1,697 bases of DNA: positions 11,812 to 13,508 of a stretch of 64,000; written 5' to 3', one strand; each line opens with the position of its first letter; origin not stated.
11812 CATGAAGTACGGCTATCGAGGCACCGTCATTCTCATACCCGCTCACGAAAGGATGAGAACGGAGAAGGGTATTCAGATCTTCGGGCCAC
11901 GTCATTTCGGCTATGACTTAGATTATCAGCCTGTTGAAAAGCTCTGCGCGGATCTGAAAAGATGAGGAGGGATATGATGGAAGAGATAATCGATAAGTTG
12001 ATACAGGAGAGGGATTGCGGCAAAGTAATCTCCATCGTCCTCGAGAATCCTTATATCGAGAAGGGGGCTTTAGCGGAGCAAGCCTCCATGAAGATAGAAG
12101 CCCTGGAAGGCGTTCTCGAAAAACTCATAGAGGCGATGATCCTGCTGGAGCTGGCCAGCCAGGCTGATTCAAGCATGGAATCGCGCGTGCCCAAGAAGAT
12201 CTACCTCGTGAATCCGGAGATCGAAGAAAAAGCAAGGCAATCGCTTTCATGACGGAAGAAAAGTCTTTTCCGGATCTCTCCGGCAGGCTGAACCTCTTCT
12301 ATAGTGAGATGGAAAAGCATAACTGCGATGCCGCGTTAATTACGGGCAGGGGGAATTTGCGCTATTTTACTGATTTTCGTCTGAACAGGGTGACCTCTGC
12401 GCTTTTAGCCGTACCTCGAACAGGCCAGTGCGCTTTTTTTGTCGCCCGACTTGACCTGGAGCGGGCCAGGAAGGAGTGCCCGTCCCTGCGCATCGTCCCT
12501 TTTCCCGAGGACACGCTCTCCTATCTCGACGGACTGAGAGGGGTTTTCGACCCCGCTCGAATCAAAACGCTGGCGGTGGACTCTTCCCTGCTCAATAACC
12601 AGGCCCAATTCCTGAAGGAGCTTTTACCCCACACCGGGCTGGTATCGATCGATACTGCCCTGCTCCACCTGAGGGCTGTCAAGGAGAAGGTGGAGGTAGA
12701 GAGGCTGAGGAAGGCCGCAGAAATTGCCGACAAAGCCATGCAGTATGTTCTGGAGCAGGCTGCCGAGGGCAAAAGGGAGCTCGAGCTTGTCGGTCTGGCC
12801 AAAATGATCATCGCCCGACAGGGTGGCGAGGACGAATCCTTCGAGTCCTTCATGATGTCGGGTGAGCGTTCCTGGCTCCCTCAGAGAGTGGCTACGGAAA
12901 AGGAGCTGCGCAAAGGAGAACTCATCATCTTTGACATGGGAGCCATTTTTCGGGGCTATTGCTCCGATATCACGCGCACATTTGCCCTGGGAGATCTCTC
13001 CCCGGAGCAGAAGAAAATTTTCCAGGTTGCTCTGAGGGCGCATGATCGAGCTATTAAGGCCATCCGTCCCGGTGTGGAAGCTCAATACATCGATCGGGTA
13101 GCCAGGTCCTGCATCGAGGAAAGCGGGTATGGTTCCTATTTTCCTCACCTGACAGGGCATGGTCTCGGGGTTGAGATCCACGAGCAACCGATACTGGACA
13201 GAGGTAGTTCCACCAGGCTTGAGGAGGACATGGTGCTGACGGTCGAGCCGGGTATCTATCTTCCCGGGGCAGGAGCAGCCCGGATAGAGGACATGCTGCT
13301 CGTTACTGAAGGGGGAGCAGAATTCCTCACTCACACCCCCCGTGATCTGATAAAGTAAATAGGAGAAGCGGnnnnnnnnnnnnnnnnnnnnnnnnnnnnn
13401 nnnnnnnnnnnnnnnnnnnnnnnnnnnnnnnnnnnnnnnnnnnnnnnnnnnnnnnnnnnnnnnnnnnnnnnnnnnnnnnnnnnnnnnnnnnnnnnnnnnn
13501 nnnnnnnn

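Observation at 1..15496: Large uncharacterised catabolic cluster: Opp ABC + lone HyuA + two DUF917 + three hydantoin-type racemases + Xaa-Pro peptidase + Pro/Hyp racemase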

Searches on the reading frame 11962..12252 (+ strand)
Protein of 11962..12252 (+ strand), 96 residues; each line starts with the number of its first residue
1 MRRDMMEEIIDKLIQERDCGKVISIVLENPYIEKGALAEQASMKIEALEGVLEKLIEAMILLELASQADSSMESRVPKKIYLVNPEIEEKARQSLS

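Call 4: search_protein_families(library=pfam, proteins=[window:11962-12252:+])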
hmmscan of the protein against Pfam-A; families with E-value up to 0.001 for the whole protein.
window:11962-12252:+ (96 aa): 0 families

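Call 6: search_protein_families(library=ncbifam, proteins=[window:11962-12252:+], max_evalue=0.01)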
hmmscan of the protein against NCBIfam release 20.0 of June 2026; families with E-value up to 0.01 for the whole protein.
window:11962-12252:+ (96 aa): 0 families

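Call 39: find_homologous_proteins(query=window:11962-12252:+, max_evalue=0.001)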
Query window:11962-12252:+ (96 aa): 29 proteins with E <= 0.001 among 29 candidates.
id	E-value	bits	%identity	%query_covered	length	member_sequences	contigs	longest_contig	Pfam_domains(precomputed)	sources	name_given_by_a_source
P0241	3.9e-46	172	100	95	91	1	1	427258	-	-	-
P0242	4.2e-36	141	80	95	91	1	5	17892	-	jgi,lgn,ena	-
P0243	3.2e-35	138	77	95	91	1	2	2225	-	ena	-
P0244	1.4e-26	110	66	95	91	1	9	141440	-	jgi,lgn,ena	jgi:predicted transcriptional regulator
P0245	8.1e-26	108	65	95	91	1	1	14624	-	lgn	-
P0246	8.8e-25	105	66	83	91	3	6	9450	-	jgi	jgi:hypothetical protein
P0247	7.6e-22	95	56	91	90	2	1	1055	-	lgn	-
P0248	2.3e-21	94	57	84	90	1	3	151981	-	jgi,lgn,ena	-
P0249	4.3e-21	93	58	84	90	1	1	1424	-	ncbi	-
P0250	1.4e-19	88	58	80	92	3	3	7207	-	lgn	-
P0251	2.3e-19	87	57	92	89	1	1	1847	-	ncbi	ncbi:MAG: hypothetical protein ACE5KR_04070, partial [Candidatus Bipolaricaulia bacterium]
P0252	5.7e-19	86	52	92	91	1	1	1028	-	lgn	-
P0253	7.5e-19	86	59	91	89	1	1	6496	-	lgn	-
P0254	7.6e-19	86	55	92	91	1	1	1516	-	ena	-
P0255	7.6e-19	86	56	92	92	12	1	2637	-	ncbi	-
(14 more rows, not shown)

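Call 50: predict_structure(alignment_id=A4)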
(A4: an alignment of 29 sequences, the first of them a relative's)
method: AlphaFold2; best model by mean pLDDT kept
length: 91 residues; sequences in the alignment: 29
mean_pLDDT: 86.9   pTM: 0.76
mean pLDDT of the five models: 86.9, 86.2, 83.2, 77.2, 76.5
residues with pLDDT >= 90: 61; 70-90: 18; 50-70: 8; < 50: 4
segments of 3 or more residues with pLDDT < 50: none
pLDDT, mean of each block of 10 residues (from residue 1): 86 95 93 94 95 93 53 85 89 76
secondary structure, 60 per line:
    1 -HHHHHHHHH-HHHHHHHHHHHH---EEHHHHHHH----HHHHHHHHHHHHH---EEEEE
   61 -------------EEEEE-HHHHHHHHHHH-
elements in order: H2-10 H12-23 H29-35 H40-52 E56-60 E74-78 H80-90

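Call 53: fold_search(model_id=the predicted structure, library=pdb)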
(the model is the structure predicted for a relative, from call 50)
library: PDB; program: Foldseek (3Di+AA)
matches with E <= 10: 1713; with E <= 0.001: 2
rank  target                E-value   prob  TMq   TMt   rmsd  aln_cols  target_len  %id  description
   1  5aip_A                1.8e-04  1.00  0.70  0.47   4.0        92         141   21  Crystal structure of NadR in complex with 4-hydroxyphenylacetate (released 2016-03-02)
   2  2d1h_A                6.6e-04  1.00  0.61  0.56   4.7        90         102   24  Crystal structure of ST1889 protein from thermoacidophilic archaeon Sulfolobus tokodaii (released 2006-09-05)
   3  4rgu_B                1.2e-03  1.00  0.54  0.37   7.2       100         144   15  Crystal Structure of Putative MarR Family Transcriptional Regulator HcaR from Acinetobacter sp. ADP complexed with fer (released 2015-03-04)
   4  2d1h_B                1.7e-03  1.00  0.62  0.58   4.4        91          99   22  Crystal structure of ST1889 protein from thermoacidophilic archaeon Sulfolobus tokodaii (released 2006-09-05)
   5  4rgr_A                1.7e-03  1.00  0.55  0.39   6.9       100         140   15  Crystal Structure of Putative MarR Family Transcriptional Regulator HcaR from Acinetobacter sp. ADP (released 2015-03-04)
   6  3k0l_A                1.9e-03  1.00  0.56  0.39   6.9       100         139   15  Crystal Structure of Putative MarR Family Transcriptional Regulator from Acinetobacter sp. ADP (released 2009-10-13)
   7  6xjf_G                2.0e-03  1.00  0.69  0.60   4.0        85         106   10  X-ray crystal structure of Pyrococcus furiosus general transcription factor TFE-alpha (SeMet labeled protein) (released 2020-07-08)
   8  5hli_A                2.3e-03  1.00  0.68  0.45   4.6        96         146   10  Structure of Disulfide formed AbfR (released 2017-01-25)
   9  3cuo_D                2.5e-03  1.00  0.74  0.72   2.1        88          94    9  Crystal structure of the predicted DNA-binding transcriptional regulator from E. coli (released 2008-06-17)
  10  2fbi                  2.8e-03  1.00  0.70  0.49   4.7        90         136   19  The crystal structure of transcriptional regulator PA4135 (released 2005-12-20)
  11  6xjf_B                3.0e-03  1.00  0.68  0.61   4.9        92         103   10  X-ray crystal structure of Pyrococcus furiosus general transcription factor TFE-alpha (SeMet labeled protein) (released 2020-07-08)
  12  4rgx_A                3.1e-03  1.00  0.56  0.40   6.9       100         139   15  Crystal Structure of Putative MarR Family Transcriptional Regulator HcaR from Acinetobacter sp. ADP complexed with 3,4 (released 2015-03-04)
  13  7el3_A                3.6e-03  1.00  0.75  0.50   3.4        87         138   15  Crystal structure of HpaR-DNA complex from Acinetobacter baumannii (released 2022-01-19)
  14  2cwe                  3.6e-03  1.00  0.64  0.33   2.9        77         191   22  Crystal structure of hypothetical transcriptional regulator protein, PH1932 from Pyrococcus horikoshii OT3 (released 2005-12-20)
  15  1r1u_B                3.8e-03  1.00  0.77  0.75   3.1        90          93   10  Crystal structure of the metal-sensing transcriptional repressor CzrA from Staphylococcus aureus in the apo-form (released 2004-05-18)
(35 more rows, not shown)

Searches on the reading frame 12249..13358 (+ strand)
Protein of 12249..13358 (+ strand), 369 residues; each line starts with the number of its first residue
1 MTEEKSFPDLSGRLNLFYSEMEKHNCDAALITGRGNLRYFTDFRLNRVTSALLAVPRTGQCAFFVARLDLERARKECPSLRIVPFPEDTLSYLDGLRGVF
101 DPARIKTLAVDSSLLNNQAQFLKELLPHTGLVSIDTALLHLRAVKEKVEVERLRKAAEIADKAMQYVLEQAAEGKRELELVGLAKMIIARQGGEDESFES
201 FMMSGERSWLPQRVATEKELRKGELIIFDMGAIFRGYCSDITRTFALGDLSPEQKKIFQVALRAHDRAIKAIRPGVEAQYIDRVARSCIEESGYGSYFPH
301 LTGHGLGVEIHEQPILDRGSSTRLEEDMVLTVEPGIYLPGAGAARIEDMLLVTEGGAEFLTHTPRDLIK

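Call 4: search_protein_families(library=pfam, proteins=[window:12249-13358:+])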
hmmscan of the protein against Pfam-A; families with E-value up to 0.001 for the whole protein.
window:12249-13358:+ (369 aa): 2 families
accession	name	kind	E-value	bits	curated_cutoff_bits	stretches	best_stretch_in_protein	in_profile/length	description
PF00557.29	Peptidase_M24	-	4.2e-66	223.1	23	1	151-354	1-208/208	Metallopeptidase family M24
PF01321.24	Creatinase_N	-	1.7e-15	58.1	22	1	13-144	1-128/128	Creatinase/Prolidase N-terminal domain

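Call 6: search_protein_families(library=ncbifam, proteins=[window:12249-13358:+], max_evalue=0.01)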
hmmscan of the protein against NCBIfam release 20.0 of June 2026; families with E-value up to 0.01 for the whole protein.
window:12249-13358:+ (369 aa): 16 families
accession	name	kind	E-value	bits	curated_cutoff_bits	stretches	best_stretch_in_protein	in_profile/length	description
NF040821.1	dipep_PepQ_Arch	equivalog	4e-75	253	630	1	19-368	8-346/346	Xaa-Pro dipeptidase PepQ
NF007310.0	PRK09795.1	equivalog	6.6e-61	206.1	393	1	131-367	116-355/361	aminopeptidase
NF008131.0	PRK10879.1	equivalog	4.4e-30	104.8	465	1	130-362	159-419/438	Xaa-Pro aminopeptidase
NF011173.0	PRK14575.1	equivalog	5.3e-28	98.1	850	1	104-368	135-403/406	putative peptidase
NF011720.0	PRK15173.1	subfamily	5.4e-28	98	420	1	104-368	72-340/343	peptidase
NF011174.0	PRK14576.1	subfamily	8.8e-26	90.7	487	1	106-367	138-401/405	putative endopeptidase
TIGR00500.1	met_pdase_I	equivalog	1.1e-24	87.3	171.35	1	144-336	3-203/247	type I methionyl aminopeptidase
NF038259.1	ectoine_DoeA_2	exception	4.2e-22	78.4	575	1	11-367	15-383/386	ectoine hydrolase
NF008970.0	PRK12318.1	equivalog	6.6e-17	61.7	267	1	144-337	43-245/291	methionyl aminopeptidase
TIGR02993.1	ectoine_eutD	equivalog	6.5e-14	51.8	613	1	18-368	19-388/391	ectoine hydrolase DoeA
NF010133.0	PRK13607.1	equivalog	4.6e-13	48.8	339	1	138-338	155-389/443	Xaa-Pro dipeptidase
NF009533.0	PRK12897.1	equivalog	1.4e-11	44.3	488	1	216-336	81-204/248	type I methionyl aminopeptidase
NF043017.1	DimsulpropLyDddP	equivalog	1.9e-11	43.4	600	1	140-366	201-439/443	dimethylsulfonioproprionate lyase DddP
NF005583.0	PRK07281.1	equivalog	4.3e-10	39.3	445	1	233-336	129-235/286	methionyl aminopeptidase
TIGR00501.1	met_pdase_II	equivalog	5e-10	39.4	222.65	1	150-334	5-189/295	type II methionyl aminopeptidase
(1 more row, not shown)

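Call 54: search_solved_structures(query=window:12249-13358:+, max_evalue=1e-20, show_alignments=2)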
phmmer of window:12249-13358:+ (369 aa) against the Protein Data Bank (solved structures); distinct sequences matched with E-value up to 1e-20: 30.
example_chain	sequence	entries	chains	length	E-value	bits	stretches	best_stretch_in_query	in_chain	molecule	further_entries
1pv9_A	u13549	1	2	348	8.8e-69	235.2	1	14-368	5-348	Xaa-Pro dipeptidase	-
1wy2_A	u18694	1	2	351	1.7e-67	231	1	19-368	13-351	Xaa-Pro dipeptidase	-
3q6d_A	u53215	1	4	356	4.9e-59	203.2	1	23-368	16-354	Proline dipeptidase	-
1wn1_A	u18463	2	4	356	2.3e-57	197.7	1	14-368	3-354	dipeptidase | 356aa long hypothetical dipeptidase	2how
4fkc_A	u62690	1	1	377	5e-57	196.6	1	9-368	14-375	Xaa-Pro aminopeptidase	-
4rgz_A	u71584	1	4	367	5.4e-57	196.5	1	9-368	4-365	Xaa-Pro aminopeptidase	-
2zsg_A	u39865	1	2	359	6.2e-56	193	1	92-367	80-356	Aminopeptidase P, putative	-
5cnx_A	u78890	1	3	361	1.3e-54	188.7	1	141-367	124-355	Aminopeptidase YpdF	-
5cdl_A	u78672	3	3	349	1.9e-54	188.1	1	24-366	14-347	Proline dipeptidase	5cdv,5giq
5giu_A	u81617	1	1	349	2.2e-54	187.9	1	25-366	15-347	Proline dipeptidase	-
6xmr_A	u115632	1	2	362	2.3e-52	181.3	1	24-368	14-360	Aminopeptidase P family protein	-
7n02_A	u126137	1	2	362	2.4e-52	181.2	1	24-368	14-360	Aminopeptidase P family protein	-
7k3u_A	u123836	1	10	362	2.5e-52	181.1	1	24-368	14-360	Aminopeptidase P family protein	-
4zng_C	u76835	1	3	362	2.5e-52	181.1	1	24-368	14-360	Prolidase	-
4ege_A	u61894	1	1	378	1.7e-42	148.8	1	30-368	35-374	Dipeptidase PepE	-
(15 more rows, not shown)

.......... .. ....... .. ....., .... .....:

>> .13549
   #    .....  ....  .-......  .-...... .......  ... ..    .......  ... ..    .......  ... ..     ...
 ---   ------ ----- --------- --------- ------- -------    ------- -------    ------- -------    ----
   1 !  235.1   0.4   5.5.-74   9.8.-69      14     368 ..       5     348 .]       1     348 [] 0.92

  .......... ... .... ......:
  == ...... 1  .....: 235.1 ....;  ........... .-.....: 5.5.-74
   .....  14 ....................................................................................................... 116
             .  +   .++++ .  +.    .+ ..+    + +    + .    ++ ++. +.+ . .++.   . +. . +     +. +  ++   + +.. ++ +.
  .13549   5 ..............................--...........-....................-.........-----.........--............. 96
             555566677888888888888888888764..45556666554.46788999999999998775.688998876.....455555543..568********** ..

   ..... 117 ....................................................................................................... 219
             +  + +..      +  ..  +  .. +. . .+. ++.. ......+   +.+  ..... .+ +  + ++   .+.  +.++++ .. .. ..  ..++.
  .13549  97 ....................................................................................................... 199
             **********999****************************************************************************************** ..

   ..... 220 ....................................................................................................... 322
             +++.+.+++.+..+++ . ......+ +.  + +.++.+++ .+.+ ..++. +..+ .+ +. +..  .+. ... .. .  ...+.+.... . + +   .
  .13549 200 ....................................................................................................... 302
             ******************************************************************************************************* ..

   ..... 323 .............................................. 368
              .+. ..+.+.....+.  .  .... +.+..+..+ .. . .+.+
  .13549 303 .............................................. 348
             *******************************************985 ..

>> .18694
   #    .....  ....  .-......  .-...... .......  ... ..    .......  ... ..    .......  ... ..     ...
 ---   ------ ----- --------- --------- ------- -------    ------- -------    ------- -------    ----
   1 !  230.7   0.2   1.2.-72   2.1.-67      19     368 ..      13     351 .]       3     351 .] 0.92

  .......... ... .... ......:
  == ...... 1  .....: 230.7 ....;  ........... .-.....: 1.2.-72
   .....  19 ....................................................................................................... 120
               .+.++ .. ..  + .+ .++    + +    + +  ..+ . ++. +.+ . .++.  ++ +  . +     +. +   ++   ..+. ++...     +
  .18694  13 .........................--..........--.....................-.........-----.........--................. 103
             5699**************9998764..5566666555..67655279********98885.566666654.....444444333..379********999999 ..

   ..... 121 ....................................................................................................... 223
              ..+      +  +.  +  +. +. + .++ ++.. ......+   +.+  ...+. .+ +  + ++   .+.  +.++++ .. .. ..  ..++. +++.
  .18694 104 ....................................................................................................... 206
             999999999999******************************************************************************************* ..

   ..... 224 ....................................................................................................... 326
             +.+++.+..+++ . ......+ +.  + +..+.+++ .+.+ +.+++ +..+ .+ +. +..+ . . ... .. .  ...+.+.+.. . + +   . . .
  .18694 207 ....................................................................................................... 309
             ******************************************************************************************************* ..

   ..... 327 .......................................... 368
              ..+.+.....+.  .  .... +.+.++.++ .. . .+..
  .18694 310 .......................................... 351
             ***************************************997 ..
